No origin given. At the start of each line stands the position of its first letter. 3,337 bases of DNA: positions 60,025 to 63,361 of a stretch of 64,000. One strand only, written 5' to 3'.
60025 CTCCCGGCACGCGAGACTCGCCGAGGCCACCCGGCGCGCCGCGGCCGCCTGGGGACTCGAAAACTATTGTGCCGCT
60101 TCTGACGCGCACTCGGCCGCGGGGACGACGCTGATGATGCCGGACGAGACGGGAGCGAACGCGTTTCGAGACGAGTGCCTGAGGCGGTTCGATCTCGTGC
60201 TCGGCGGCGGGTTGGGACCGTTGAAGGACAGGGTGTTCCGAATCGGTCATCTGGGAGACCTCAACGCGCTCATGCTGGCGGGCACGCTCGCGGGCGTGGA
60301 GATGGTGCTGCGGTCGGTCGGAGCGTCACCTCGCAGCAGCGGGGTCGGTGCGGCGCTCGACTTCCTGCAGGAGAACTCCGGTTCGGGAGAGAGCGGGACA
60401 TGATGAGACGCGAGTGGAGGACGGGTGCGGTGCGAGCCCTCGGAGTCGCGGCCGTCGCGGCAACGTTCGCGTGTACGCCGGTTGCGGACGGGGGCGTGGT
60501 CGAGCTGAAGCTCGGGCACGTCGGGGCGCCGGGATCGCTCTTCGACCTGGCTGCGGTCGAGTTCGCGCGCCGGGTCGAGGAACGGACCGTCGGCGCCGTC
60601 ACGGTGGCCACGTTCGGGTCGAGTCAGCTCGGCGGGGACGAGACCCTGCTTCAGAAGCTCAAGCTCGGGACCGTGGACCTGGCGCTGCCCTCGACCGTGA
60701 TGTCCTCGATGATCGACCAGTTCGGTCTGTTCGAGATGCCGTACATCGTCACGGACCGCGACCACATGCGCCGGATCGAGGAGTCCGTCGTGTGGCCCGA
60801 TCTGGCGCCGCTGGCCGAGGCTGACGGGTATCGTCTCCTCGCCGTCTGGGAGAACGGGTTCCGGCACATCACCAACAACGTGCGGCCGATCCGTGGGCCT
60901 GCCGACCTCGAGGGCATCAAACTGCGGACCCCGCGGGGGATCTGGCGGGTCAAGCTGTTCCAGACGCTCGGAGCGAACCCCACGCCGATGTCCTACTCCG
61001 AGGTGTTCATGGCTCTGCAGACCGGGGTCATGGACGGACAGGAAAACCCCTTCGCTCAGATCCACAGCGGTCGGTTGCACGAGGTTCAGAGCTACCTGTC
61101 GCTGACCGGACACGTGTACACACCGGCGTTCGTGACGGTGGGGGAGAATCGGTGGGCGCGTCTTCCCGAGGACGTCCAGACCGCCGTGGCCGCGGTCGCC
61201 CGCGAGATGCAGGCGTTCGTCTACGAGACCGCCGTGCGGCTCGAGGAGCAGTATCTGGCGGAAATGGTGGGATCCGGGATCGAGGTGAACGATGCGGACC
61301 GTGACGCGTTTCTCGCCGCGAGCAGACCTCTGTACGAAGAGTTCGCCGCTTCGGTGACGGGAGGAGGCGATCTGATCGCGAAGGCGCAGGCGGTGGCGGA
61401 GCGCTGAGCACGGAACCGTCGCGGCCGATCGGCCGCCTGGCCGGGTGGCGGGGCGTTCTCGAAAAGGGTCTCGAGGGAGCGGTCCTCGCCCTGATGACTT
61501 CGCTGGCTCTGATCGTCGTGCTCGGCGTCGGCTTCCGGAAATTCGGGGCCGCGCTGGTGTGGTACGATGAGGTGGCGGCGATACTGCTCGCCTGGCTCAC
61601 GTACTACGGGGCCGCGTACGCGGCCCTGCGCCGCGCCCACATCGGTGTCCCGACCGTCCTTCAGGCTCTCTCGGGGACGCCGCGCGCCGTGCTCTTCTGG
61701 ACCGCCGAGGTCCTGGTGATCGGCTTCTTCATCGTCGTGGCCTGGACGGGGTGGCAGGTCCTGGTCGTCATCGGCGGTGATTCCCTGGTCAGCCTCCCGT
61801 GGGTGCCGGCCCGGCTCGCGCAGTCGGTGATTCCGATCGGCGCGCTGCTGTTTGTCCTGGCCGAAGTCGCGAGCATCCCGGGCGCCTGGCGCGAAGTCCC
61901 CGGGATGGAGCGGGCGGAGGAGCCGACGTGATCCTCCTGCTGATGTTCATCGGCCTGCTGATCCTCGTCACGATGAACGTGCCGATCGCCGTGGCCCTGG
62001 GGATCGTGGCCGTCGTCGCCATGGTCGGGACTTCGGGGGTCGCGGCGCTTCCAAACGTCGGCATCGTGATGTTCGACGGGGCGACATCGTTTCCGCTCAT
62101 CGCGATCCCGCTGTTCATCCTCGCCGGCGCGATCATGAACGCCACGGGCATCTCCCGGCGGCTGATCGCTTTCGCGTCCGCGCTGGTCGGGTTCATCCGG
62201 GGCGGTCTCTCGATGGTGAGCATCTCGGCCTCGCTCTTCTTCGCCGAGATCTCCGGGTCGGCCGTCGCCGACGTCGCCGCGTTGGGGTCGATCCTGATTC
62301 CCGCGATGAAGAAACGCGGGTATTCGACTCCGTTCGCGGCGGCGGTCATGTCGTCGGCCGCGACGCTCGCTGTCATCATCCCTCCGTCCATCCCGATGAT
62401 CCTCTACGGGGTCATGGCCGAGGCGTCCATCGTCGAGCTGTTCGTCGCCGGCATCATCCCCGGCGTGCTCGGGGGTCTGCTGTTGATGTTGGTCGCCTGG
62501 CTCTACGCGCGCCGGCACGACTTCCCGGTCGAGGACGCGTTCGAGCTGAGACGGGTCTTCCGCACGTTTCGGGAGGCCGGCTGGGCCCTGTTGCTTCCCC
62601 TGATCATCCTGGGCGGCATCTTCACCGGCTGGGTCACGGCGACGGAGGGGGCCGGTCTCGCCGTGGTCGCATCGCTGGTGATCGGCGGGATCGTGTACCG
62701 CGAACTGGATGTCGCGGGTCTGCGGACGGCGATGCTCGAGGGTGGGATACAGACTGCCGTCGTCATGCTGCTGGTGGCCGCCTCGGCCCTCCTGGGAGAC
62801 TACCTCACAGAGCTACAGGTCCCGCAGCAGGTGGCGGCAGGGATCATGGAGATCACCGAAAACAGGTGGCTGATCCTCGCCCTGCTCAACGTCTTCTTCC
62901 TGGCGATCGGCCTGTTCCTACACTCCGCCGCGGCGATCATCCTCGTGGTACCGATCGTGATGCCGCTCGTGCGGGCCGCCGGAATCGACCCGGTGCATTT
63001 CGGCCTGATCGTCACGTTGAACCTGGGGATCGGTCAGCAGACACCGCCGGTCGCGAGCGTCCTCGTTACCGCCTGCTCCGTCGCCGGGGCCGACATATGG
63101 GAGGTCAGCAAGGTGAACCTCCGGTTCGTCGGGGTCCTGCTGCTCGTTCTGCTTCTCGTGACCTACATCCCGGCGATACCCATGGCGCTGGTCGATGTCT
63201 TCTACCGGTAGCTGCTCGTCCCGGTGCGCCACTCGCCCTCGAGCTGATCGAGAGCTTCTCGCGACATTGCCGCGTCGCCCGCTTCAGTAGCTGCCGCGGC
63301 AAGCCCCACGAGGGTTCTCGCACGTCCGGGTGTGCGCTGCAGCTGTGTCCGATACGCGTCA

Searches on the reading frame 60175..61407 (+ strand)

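Call 37: search_protein_families(library=pfam, proteins=[window:60175-61407:+], max_evalue=0.0001)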
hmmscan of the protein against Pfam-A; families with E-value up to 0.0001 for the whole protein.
window:60175-61407:+ (410 aa): 1 family
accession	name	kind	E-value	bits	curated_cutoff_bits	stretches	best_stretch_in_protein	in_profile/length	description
PF03480.18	DctP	-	2.4e-84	283.5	23.4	1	114-391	2-283/286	Bacterial extracellular solute-binding protein, family 7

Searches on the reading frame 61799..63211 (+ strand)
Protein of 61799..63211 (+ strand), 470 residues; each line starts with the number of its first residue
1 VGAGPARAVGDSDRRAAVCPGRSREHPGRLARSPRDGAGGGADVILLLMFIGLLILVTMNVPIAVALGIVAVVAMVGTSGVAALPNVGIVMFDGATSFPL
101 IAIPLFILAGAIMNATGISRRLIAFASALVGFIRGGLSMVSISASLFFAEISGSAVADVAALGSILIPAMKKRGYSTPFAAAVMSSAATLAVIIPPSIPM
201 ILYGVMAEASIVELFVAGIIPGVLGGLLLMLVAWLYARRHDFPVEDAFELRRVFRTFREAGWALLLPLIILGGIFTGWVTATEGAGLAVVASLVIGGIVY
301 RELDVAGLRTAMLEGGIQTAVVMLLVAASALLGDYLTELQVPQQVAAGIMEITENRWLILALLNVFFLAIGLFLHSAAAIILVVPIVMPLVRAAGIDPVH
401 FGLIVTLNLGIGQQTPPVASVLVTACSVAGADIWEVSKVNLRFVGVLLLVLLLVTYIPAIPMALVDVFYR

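Call 37: search_protein_families(library=pfam, proteins=[window:61799-63211:+], max_evalue=0.0001)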
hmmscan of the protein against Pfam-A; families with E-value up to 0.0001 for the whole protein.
window:61799-63211:+ (470 aa): 1 family
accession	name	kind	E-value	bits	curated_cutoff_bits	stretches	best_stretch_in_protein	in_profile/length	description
PF06808.19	DctM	-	7.9e-113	377.8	23.8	1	50-460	1-413/413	Tripartite ATP-independent periplasmic transporter, DctM component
